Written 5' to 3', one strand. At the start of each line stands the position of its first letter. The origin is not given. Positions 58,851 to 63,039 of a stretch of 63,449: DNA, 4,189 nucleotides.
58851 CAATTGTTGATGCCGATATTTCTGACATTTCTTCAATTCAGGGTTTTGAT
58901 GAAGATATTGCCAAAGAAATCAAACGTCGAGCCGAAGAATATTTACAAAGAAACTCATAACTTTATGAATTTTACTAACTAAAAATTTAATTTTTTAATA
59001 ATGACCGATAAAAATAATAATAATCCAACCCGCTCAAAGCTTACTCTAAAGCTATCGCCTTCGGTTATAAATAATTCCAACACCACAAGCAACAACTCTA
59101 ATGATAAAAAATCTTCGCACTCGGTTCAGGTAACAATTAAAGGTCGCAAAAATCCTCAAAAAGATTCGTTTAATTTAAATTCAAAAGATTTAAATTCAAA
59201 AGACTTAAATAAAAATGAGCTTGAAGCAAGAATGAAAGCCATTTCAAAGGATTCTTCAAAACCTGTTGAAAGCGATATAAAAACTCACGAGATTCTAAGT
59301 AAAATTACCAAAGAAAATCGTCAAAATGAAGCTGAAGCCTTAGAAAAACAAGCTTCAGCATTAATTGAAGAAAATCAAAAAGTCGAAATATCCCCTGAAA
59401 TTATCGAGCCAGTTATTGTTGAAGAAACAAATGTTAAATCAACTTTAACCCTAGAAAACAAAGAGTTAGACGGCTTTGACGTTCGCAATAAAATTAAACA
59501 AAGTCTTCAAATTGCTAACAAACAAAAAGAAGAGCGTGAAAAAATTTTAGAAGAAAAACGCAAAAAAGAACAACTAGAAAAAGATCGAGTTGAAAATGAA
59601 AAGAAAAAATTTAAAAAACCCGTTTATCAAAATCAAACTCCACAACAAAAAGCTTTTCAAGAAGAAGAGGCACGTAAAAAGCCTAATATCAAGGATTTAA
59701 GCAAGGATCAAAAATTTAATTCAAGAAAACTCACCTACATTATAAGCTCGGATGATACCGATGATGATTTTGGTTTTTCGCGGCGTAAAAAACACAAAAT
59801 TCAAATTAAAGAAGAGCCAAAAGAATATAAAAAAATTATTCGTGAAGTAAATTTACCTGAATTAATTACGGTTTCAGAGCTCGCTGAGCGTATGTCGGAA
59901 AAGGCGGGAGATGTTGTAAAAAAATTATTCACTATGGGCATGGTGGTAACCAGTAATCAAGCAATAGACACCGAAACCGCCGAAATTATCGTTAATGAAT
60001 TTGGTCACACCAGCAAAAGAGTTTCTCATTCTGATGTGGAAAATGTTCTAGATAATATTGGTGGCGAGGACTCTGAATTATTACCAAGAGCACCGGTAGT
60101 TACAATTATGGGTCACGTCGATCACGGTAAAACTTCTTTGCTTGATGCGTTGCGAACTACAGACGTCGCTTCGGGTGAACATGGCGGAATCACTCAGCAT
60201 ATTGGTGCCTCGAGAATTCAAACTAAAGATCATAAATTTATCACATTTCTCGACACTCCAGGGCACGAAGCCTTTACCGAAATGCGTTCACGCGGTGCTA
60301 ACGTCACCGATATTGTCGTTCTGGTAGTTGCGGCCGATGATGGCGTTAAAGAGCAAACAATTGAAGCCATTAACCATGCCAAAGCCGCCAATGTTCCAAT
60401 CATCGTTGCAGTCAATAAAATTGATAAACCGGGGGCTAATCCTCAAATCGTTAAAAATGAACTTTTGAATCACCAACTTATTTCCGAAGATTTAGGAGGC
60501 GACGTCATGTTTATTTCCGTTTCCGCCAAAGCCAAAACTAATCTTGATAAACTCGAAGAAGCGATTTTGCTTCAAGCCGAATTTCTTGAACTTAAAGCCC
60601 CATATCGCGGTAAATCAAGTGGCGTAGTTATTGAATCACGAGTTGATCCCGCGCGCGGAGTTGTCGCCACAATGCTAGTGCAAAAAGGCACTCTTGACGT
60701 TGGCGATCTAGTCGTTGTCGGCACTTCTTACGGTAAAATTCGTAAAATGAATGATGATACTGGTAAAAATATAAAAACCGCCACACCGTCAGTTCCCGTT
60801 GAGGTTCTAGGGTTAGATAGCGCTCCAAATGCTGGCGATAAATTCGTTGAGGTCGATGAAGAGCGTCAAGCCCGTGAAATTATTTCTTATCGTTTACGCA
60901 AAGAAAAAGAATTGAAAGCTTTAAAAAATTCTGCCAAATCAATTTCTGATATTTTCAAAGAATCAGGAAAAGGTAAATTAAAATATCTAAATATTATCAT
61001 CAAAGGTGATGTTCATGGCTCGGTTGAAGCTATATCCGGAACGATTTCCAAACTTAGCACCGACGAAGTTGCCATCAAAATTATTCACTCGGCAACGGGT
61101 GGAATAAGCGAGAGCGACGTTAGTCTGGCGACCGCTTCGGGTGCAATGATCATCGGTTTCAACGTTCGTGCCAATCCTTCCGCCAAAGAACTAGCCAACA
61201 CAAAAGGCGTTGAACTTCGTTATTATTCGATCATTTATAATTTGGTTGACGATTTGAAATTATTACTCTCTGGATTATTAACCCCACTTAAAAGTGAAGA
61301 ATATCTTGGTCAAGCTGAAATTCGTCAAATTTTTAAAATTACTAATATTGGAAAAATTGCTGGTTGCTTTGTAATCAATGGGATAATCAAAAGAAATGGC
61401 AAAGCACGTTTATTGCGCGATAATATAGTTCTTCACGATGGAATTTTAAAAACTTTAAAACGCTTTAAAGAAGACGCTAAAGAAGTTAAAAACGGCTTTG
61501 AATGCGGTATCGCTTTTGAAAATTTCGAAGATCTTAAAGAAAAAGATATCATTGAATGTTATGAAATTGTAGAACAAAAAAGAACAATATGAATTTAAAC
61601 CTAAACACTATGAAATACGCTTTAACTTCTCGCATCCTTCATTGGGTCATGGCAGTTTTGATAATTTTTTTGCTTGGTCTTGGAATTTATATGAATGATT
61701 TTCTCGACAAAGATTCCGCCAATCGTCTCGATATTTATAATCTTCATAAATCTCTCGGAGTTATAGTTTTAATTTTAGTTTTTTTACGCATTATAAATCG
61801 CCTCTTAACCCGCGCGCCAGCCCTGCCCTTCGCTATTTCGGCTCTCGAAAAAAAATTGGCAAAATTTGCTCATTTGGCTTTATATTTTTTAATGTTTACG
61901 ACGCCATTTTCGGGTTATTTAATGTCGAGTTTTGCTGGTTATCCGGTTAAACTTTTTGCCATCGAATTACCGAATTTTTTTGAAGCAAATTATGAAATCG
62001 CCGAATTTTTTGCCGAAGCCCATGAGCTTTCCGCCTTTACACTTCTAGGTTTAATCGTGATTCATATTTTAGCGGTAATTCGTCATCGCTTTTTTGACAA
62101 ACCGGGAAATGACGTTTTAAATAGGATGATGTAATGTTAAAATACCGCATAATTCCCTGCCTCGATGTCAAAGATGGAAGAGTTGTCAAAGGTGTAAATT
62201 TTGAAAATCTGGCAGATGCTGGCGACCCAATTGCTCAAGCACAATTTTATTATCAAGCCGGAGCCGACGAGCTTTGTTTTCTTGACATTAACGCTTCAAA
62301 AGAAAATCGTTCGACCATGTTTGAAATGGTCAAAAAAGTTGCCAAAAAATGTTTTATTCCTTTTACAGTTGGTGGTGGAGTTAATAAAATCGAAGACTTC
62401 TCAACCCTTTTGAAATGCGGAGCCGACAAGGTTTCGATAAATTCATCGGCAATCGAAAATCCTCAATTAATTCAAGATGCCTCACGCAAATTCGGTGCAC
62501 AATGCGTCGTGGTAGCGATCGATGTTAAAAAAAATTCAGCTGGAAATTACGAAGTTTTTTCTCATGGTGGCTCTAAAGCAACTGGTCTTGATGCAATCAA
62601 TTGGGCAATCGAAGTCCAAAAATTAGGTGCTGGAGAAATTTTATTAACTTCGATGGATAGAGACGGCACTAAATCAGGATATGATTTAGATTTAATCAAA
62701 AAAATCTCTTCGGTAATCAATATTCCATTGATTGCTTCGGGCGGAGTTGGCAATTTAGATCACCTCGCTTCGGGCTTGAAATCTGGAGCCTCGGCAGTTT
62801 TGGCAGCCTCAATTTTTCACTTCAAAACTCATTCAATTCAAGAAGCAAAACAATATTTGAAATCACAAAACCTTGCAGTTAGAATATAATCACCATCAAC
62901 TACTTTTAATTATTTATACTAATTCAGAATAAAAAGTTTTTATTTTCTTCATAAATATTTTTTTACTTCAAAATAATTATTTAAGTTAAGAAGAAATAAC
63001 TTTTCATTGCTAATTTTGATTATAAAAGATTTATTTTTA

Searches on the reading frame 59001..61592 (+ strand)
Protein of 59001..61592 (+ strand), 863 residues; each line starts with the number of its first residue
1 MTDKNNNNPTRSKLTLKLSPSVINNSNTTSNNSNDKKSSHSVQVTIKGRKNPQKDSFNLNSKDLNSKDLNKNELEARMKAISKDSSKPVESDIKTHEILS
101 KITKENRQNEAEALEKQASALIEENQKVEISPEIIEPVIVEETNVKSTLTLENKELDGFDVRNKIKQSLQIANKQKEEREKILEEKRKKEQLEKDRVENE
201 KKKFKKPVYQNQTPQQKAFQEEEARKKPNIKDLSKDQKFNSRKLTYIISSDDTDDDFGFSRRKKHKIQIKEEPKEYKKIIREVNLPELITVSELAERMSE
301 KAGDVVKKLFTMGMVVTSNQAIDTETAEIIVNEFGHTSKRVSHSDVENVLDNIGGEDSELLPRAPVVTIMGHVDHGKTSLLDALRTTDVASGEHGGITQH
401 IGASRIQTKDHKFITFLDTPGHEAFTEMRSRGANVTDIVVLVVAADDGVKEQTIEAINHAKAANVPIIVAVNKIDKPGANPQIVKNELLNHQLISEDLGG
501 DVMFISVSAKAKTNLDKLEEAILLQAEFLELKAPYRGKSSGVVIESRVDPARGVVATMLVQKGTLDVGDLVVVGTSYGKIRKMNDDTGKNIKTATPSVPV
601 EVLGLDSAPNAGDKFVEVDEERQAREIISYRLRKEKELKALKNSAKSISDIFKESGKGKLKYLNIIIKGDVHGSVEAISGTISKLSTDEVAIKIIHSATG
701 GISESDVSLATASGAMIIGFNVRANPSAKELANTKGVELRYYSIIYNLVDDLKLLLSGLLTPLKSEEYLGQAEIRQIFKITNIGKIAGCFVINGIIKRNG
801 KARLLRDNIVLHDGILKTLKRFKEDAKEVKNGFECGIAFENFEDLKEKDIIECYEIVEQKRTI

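Call 66: search_protein_families(library=pfam, max_evalue=0.0001, proteins=[window:59001-61592:+])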
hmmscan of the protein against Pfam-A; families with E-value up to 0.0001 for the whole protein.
window:59001-61592:+ (863 aa): 8 families
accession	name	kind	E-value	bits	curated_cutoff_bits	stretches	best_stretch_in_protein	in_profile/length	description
PF11987.13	IF-2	-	3.3e-41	140.3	27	1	641-753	5-117/117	Translation-initiation factor 2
PF00009.33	GTP_EFTU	-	1.6e-34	119.6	26.5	1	366-523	5-183/188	Elongation factor Tu GTP binding domain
PF22042.2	EF-G_D2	-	3.7e-26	91.5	27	1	540-617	3-83/84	Elongation factor G domain 2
PF04760.21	IF2_N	-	2.6e-13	49.9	25.3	1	287-337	2-53/53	Translation initiation factor IF-2, N-terminal region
PF01926.29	MMR_HSR1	-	1.1e-11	45.2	21.9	1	367-473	2-113/113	50S ribosome-binding GTPase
PF02421.24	FeoB_N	-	6.6e-07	29.4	27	1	367-522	3-156/156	Ferrous iron transport protein B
PF03144.31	GTP_EFTU_D2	-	7.7e-07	29.9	30.3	0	784-839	1-58/73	Elongation factor Tu domain 2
PF00025.27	Arf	-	1.3e-05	25.2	22.3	1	368-499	18-147/174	ADP-ribosylation factor family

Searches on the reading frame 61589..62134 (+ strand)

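Call 66: search_protein_families(library=pfam, max_evalue=0.0001, proteins=[window:61589-62134:+])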
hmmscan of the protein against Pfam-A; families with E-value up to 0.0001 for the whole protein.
window:61589-62134:+ (181 aa): 2 families
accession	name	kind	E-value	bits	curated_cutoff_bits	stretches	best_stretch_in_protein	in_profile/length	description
PF01292.26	Ni_hydr_CYTB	-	2.7e-32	112.4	30.1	1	10-180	2-176/179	Prokaryotic cytochrome b561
PF03188.21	Cytochrom_B561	-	5e-07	30.5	23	1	12-113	32-133/137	Eukaryotic cytochrome b561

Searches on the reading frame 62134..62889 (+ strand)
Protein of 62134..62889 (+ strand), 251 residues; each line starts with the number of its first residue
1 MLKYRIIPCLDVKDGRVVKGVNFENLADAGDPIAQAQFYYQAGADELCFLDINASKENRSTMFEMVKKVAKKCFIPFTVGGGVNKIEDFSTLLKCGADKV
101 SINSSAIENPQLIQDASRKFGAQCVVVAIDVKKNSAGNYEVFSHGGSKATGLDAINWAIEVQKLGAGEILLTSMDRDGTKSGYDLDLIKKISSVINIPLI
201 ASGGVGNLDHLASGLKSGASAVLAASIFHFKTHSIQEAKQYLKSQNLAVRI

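Call 66: search_protein_families(library=pfam, max_evalue=0.0001, proteins=[window:62134-62889:+])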
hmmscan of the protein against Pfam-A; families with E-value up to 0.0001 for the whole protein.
window:62134-62889:+ (251 aa): 7 families
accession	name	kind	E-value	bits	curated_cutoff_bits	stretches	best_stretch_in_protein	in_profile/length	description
PF00977.27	His_biosynth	-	2.5e-86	289.2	23.6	1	5-232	1-226/228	Histidine biosynthesis protein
PF03060.21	NMO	-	4.6e-09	36.5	28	1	158-228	149-225/331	Nitronate monooxygenase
PF01207.24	Dus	-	5.7e-07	29.4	20.4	0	60-118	170-228/311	Dihydrouridine synthase (Dus)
PF02581.23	TMP-TENI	-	1.1e-06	28.6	27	0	164-222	119-174/180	Thiamine monophosphate synthase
PF04309.18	G3P_antiterm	-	1.7e-06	28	27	0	186-223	129-166/173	Glycerol-3-phosphate responsive antiterminator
PF00478.31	IMPDH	-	2.7e-06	27.1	25.6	0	32-108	105-180/345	IMP dehydrogenase / GMP reductase domain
PF05690.20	ThiG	-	8.6e-05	22.4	23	0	186-227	165-206/247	Thiazole biosynthesis protein ThiG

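Call 69: find_encoding_contigs(protein=window:62134-62889:+, flank=10000, max_places=2)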
Protein window:62134-62889:+ (251 aa): 3 contigs read that carry it; 2 places shown.
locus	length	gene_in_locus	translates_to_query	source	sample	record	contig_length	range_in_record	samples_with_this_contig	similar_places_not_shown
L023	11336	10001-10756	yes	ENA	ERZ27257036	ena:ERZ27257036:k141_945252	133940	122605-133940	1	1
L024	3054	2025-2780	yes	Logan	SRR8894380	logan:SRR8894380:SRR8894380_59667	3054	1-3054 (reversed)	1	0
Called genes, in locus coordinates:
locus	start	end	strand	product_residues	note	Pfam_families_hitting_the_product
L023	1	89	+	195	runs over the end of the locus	PF00475:IGPD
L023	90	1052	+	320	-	PF00933:Glyco_hydro_3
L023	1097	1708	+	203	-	PF01612:DNA_pol_A_exo1, PF13482:RNase_H_2 (weak)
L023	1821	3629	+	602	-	PF02534:T4SS-DNA_transf, PF10412:TrwB_AAD_bind, PF12696:TraG-D_C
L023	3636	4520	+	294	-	PF08501:Shikimate_dh_N, PF01488:Shikimate_DH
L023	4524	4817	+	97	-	PF06305:LapA_dom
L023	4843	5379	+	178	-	PF01625:PMSR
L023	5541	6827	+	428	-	PF08529:NusA_N, PF00013:KH_1 (faint), PF13184:KH_NusA_1st, PF07650:KH_2 (weak), PF26594:KH_NusA_2nd, PF14520:HHH_5 (faint)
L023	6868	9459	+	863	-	PF03144:GTP_EFTU_D2 (faint), PF04760:IF2_N, PF00025:Arf (weak), PF00009:GTP_EFTU, PF01926:MMR_HSR1, PF02421:FeoB_N (weak), PF22042:EF-G_D2, PF11987:IF-2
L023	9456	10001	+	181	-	PF03188:Cytochrom_B561 (weak), PF01292:Ni_hydr_CYTB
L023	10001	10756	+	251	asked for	PF00977:His_biosynth, PF00478:IMPDH (faint), PF02581:TMP-TENI (faint), PF01207:Dus (faint), PF03060:NMO (faint), PF04309:G3P_antiterm (faint)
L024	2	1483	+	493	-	?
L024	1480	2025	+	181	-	PF03188:Cytochrom_B561 (weak), PF01292:Ni_hydr_CYTB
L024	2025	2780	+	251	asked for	PF00977:His_biosynth, PF00478:IMPDH (faint), PF02581:TMP-TENI (faint), PF01207:Dus (faint), PF03060:NMO (faint), PF04309:G3P_antiterm (faint)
